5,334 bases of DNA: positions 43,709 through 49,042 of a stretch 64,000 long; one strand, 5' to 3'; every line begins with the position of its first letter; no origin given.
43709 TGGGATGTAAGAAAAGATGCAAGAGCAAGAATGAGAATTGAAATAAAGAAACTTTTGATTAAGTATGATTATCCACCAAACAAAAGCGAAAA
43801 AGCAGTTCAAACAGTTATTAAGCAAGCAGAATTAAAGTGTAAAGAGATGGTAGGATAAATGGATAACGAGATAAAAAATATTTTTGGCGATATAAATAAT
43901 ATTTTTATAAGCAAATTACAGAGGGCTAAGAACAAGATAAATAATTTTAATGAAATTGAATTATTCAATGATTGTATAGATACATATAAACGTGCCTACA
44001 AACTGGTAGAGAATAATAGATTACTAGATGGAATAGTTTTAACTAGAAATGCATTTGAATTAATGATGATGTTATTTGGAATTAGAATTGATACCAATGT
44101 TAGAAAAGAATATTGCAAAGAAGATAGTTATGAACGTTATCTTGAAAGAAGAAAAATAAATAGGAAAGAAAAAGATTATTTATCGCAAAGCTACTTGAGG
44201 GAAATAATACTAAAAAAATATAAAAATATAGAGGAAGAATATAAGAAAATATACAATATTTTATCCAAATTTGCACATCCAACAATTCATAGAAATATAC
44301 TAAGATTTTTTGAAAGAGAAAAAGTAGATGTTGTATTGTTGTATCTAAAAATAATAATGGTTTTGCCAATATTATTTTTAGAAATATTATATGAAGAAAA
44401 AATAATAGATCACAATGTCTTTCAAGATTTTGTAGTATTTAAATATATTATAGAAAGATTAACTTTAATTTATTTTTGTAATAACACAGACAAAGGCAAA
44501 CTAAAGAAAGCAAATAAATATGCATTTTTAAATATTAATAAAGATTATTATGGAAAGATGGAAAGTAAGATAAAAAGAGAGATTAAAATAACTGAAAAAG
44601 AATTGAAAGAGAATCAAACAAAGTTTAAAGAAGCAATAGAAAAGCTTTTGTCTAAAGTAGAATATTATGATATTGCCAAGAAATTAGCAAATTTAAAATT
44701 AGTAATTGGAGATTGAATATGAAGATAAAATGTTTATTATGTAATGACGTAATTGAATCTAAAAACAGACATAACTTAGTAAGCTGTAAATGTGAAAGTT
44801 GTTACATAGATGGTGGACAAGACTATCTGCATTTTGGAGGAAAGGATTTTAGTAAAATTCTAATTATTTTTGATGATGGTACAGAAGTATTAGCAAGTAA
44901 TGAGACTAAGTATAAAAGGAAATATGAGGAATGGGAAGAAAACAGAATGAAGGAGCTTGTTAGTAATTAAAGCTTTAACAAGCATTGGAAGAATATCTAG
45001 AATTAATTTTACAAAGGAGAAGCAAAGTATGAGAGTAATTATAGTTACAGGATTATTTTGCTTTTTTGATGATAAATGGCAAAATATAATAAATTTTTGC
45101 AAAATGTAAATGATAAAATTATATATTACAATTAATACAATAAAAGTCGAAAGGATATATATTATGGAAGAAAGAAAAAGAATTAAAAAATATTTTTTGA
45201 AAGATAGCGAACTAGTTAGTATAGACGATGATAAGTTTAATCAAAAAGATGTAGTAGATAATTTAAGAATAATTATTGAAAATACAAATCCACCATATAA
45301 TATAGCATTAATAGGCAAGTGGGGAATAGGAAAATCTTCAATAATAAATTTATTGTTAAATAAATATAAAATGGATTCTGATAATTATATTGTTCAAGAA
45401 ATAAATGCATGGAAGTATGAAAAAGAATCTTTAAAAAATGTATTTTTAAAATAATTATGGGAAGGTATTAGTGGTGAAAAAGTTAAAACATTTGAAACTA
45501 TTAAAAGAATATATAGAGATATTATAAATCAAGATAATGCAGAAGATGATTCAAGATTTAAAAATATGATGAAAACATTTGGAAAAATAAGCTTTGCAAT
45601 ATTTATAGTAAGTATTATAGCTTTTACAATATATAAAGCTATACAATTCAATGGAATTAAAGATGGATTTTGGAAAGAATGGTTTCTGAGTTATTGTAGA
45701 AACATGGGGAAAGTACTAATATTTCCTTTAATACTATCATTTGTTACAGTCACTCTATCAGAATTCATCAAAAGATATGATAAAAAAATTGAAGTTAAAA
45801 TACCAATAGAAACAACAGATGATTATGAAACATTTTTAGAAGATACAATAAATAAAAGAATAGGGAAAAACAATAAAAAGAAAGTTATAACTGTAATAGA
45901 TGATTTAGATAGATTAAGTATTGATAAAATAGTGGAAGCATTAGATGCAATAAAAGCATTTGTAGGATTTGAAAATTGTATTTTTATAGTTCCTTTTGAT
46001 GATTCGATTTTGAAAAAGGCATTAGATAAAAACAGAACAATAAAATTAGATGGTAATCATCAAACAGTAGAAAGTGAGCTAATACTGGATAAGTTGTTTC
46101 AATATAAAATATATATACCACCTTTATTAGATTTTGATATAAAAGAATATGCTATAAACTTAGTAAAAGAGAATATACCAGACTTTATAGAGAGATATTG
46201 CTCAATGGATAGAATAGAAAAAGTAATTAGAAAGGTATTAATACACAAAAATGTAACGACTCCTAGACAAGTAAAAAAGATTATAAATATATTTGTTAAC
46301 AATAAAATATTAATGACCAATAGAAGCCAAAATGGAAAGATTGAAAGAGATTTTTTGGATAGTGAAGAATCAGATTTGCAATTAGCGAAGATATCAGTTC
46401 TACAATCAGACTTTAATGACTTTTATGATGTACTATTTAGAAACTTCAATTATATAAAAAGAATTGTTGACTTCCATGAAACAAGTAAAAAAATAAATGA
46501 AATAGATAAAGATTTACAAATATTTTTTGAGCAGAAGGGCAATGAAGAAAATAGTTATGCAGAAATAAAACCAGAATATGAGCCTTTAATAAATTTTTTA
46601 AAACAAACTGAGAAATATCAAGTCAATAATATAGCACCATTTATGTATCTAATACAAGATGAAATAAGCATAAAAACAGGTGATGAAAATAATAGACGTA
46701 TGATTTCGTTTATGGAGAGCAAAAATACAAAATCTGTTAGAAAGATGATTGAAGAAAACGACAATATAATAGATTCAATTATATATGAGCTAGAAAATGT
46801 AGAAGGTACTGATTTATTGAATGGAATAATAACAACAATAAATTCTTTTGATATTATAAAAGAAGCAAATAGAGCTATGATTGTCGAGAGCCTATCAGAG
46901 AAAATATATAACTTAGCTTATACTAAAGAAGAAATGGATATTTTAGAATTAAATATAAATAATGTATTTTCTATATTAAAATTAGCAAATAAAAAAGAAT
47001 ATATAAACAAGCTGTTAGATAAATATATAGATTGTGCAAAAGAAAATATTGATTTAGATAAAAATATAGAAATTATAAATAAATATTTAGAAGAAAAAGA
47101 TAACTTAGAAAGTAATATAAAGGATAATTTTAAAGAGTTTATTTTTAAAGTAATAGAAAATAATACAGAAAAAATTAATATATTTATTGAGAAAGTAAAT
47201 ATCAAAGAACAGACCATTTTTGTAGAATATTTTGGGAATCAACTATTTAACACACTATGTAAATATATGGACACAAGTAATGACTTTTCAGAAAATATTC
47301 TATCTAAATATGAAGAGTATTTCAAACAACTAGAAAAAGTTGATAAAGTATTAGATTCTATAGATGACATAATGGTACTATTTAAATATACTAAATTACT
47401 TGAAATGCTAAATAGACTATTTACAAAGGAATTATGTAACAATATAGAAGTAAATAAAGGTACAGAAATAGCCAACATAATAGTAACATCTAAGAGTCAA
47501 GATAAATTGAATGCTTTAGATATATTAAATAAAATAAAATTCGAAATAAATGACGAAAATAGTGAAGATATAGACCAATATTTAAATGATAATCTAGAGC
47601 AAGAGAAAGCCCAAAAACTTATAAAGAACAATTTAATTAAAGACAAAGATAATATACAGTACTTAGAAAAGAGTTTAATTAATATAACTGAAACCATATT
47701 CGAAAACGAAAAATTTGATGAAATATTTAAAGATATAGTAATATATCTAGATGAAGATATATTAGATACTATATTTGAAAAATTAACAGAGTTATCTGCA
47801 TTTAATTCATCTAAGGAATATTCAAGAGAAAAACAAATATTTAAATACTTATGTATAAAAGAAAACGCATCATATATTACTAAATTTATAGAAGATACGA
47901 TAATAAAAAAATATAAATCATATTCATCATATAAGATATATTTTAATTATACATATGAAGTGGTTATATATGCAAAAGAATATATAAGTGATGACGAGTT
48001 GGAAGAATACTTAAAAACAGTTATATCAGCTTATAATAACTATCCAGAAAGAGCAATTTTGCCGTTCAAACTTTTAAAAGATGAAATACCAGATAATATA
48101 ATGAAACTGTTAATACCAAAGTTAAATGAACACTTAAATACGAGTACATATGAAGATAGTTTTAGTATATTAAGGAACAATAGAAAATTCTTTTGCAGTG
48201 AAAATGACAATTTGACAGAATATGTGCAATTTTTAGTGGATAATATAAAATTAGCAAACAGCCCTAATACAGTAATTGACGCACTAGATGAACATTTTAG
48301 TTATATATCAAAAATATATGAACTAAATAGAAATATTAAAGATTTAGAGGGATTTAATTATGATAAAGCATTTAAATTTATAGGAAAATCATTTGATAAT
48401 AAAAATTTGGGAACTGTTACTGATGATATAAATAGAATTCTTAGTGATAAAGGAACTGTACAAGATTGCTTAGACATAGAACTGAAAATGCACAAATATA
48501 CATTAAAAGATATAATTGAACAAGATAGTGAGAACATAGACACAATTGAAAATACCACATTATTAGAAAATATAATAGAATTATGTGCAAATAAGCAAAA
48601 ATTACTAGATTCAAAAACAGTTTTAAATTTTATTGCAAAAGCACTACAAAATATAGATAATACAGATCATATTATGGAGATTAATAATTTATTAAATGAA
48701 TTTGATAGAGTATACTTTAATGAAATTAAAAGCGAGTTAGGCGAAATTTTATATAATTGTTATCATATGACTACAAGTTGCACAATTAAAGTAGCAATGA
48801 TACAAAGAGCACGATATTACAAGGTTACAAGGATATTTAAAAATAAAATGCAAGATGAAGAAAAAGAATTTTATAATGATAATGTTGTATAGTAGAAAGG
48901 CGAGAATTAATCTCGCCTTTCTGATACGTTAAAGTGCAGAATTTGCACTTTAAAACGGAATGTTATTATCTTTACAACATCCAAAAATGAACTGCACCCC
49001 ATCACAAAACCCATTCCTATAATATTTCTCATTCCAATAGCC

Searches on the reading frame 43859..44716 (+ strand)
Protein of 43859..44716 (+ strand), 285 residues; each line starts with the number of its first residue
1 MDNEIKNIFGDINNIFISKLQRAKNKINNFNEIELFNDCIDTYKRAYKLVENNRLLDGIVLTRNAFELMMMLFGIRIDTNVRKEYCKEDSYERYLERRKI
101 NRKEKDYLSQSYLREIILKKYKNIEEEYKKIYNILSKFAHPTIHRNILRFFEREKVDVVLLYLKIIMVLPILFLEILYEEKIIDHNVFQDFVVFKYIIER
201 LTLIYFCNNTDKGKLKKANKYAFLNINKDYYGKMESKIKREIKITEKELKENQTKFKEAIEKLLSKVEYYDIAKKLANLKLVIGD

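Call 25: search_protein_families(library=pfam, proteins=[window:43859-44716:+], max_evalue=0.001)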
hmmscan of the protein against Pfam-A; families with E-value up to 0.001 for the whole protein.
window:43859-44716:+ (285 aa): 1 family
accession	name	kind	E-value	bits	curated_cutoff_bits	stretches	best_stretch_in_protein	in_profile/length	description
PF18928.5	DUF5677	-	7.3e-05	23.3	27.1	1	34-130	6-107/166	Family of unknown function (DUF5677)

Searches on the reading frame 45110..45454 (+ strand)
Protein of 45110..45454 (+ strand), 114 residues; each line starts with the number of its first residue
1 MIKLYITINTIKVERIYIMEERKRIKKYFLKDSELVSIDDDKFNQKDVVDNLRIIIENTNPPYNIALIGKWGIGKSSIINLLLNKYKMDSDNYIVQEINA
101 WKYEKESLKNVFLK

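Call 25: search_protein_families(library=pfam, proteins=[window:45110-45454:+], max_evalue=0.001)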
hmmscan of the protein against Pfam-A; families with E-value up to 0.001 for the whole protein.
window:45110-45454:+ (114 aa): 4 families
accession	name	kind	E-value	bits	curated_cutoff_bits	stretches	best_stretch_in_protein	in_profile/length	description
PF07693.20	KAP_NTPase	-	3.1e-11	43.5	20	1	50-109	6-68/293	KAP family P-loop domain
PF20693.3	YobI-ATPase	-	7.4e-05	22.9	27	1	50-88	3-40/363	YobI-like P-loop NTPase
PF05673.19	DUF815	-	0.00012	21.8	23.8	1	34-90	29-81/249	Protein of unknown function (DUF815)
PF00005.33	ABC_tran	-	0.00077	20.5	25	0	64-98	13-47/137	ABC transporter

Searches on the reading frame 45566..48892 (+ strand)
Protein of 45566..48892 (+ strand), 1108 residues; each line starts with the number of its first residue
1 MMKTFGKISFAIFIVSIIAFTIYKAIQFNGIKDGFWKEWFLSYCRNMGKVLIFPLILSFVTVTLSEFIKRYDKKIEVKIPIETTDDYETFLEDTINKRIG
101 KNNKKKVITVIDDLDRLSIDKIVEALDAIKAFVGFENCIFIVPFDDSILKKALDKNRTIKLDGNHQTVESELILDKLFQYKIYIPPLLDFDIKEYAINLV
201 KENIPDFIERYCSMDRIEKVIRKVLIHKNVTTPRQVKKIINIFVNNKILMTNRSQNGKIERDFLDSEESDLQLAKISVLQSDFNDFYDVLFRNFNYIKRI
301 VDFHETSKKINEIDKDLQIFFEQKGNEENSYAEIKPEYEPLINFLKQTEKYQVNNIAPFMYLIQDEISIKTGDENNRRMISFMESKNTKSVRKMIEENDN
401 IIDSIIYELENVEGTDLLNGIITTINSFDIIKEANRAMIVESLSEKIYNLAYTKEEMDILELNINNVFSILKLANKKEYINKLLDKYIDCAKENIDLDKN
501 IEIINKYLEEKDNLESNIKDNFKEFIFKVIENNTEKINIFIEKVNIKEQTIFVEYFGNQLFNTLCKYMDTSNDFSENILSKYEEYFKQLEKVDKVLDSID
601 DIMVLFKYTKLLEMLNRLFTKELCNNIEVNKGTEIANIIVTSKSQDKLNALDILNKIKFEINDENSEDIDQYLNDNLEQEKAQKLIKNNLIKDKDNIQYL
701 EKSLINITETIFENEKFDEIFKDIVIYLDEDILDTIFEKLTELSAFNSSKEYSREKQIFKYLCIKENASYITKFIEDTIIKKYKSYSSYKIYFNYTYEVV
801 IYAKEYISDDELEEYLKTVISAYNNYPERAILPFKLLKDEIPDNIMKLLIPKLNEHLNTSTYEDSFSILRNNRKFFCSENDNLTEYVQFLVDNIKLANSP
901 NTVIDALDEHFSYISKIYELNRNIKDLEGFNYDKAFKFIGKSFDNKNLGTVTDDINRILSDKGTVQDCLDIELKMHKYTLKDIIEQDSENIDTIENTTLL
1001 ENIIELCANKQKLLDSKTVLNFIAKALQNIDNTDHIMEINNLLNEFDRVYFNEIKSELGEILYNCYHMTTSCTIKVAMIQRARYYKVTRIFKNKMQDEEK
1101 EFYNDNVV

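Call 25: search_protein_families(library=pfam, proteins=[window:45566-48892:+], max_evalue=0.001)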
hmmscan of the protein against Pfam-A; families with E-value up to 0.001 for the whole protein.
window:45566-48892:+ (1108 aa): 1 family
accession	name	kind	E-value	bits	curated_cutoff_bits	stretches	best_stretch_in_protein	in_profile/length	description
PF07693.20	KAP_NTPase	-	3.2e-19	69.7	20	1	93-244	140-287/293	KAP family P-loop domain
